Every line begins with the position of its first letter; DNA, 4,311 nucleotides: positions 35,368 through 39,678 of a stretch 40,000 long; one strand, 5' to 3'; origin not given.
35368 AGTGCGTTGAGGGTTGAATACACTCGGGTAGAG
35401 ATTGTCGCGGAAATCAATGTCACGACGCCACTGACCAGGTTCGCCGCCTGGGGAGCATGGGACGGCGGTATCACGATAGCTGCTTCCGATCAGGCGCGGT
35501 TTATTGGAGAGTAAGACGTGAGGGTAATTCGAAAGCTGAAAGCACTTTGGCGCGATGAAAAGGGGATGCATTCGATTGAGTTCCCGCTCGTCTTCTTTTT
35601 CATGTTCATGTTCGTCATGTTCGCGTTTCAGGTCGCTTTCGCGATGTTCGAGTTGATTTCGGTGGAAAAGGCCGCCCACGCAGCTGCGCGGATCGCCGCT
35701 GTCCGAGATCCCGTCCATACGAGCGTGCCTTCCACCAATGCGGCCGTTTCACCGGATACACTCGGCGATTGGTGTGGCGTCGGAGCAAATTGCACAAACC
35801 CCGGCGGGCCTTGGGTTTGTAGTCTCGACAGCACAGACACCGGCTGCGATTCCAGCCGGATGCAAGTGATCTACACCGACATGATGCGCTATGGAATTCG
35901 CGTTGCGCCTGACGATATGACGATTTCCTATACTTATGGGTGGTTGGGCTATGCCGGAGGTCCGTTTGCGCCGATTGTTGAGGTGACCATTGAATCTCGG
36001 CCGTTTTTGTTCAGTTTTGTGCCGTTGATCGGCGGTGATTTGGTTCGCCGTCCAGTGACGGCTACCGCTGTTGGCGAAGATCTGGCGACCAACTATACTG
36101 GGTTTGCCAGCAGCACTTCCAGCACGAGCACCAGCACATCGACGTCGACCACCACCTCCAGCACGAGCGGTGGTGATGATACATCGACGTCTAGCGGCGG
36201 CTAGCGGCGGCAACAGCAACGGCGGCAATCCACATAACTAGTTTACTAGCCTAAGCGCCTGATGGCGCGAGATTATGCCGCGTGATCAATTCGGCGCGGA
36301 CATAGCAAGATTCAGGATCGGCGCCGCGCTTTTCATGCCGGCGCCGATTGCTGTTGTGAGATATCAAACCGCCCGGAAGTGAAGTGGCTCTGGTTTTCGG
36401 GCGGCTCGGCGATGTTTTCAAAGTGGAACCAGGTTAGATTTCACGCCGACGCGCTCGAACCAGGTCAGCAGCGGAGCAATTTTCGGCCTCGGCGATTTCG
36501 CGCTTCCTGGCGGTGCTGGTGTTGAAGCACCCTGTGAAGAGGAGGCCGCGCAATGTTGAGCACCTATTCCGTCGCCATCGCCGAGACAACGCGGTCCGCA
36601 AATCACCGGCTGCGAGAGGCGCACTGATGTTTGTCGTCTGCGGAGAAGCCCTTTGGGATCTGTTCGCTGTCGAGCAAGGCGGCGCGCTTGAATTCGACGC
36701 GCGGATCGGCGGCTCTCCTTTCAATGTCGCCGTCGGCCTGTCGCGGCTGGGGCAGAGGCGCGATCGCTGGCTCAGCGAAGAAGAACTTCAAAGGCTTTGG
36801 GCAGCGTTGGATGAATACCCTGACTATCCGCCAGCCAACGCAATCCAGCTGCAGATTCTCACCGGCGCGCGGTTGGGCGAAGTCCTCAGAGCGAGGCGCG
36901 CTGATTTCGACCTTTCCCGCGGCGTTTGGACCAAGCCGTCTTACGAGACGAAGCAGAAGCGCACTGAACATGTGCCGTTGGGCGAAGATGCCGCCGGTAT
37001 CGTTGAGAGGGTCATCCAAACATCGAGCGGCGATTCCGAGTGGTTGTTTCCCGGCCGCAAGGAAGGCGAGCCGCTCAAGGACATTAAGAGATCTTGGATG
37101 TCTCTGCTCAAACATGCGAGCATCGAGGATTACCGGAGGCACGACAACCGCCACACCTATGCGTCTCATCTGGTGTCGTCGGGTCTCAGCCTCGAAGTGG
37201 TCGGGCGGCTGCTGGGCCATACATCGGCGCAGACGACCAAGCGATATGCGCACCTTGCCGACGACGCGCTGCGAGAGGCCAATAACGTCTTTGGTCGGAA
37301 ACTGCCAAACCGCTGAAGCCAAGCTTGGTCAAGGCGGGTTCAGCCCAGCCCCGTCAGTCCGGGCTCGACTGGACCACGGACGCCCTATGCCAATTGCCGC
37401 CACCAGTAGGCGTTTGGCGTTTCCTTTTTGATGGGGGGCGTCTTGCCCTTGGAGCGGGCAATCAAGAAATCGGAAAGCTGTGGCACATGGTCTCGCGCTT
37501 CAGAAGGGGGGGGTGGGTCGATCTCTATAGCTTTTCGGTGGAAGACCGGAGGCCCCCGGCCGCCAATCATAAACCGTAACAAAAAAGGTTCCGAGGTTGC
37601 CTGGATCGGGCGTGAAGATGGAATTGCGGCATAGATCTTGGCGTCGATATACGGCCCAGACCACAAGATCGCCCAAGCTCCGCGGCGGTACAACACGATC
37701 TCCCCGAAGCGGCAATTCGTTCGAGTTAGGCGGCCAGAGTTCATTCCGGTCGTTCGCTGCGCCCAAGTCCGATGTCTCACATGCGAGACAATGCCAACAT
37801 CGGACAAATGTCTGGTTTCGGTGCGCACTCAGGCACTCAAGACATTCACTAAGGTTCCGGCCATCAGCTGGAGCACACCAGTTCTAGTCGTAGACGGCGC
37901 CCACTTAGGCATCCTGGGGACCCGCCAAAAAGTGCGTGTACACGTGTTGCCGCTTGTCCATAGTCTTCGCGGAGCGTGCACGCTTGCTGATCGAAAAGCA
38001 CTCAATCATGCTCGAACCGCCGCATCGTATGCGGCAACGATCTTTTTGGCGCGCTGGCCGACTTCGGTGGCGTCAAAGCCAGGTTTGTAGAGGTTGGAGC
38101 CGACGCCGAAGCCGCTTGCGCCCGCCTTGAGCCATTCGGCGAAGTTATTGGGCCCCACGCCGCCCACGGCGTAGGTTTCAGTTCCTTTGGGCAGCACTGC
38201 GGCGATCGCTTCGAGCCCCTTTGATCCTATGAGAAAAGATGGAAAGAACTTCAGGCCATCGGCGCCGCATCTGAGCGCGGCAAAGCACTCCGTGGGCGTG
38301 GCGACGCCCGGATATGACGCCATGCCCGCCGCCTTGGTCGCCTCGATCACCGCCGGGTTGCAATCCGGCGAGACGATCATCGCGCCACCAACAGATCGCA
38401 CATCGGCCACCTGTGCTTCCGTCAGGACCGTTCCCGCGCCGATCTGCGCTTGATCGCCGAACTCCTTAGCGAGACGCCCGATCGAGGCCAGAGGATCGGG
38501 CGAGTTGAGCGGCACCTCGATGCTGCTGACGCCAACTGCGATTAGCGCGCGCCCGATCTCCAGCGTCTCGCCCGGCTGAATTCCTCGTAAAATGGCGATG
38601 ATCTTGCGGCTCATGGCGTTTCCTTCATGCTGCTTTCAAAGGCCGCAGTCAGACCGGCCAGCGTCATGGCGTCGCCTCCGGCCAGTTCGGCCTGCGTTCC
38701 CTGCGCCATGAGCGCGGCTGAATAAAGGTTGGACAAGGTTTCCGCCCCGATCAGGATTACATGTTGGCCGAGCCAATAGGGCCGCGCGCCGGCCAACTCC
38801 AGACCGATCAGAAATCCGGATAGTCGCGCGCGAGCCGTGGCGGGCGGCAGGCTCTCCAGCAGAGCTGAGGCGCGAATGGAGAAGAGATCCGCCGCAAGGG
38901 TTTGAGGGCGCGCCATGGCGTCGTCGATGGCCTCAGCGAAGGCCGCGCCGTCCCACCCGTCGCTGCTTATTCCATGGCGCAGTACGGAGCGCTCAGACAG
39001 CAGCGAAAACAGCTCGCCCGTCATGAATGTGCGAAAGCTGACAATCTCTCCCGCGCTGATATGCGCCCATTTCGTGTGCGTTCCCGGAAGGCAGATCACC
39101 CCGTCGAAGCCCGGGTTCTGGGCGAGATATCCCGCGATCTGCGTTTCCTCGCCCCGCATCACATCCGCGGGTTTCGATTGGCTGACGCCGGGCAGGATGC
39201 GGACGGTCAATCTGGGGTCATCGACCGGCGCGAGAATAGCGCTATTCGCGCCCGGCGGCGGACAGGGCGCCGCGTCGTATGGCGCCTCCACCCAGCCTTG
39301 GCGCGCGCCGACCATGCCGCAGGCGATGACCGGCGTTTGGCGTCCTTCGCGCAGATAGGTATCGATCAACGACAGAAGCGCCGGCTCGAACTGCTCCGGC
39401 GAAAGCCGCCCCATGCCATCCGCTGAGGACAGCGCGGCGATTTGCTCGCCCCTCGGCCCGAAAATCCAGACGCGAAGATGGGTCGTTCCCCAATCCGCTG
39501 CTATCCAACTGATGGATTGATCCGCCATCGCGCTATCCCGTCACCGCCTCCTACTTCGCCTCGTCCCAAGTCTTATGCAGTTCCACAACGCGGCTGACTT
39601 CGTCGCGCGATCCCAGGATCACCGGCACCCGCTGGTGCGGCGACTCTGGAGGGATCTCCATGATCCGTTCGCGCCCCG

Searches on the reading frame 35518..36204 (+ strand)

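Call 15: search_protein_families(library=pfam, proteins=[window:35518-36204:+], max_evalue=0.001)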
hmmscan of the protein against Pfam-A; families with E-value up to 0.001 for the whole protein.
window:35518-36204:+ (228 aa): 2 families
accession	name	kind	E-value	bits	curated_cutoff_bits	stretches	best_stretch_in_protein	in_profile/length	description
PF07811.17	TadE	-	0.00059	20.4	22.9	1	19-58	4-43/43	TadE-like protein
PF16964.10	TadF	-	0.00092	19.6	27.3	0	10-45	2-37/178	Putative tight adherence pilin protein F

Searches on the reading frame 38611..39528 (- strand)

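Call 15: search_protein_families(library=pfam, proteins=[window:38611-39528:-], max_evalue=0.001)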
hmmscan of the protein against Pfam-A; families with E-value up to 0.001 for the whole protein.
window:38611-39528:- (305 aa): 1 family
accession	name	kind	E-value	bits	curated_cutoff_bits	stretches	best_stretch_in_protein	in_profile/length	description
PF05035.17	DGOK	-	2.1e-98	329.2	25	1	12-295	1-280/281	2-keto-3-deoxy-galactonokinase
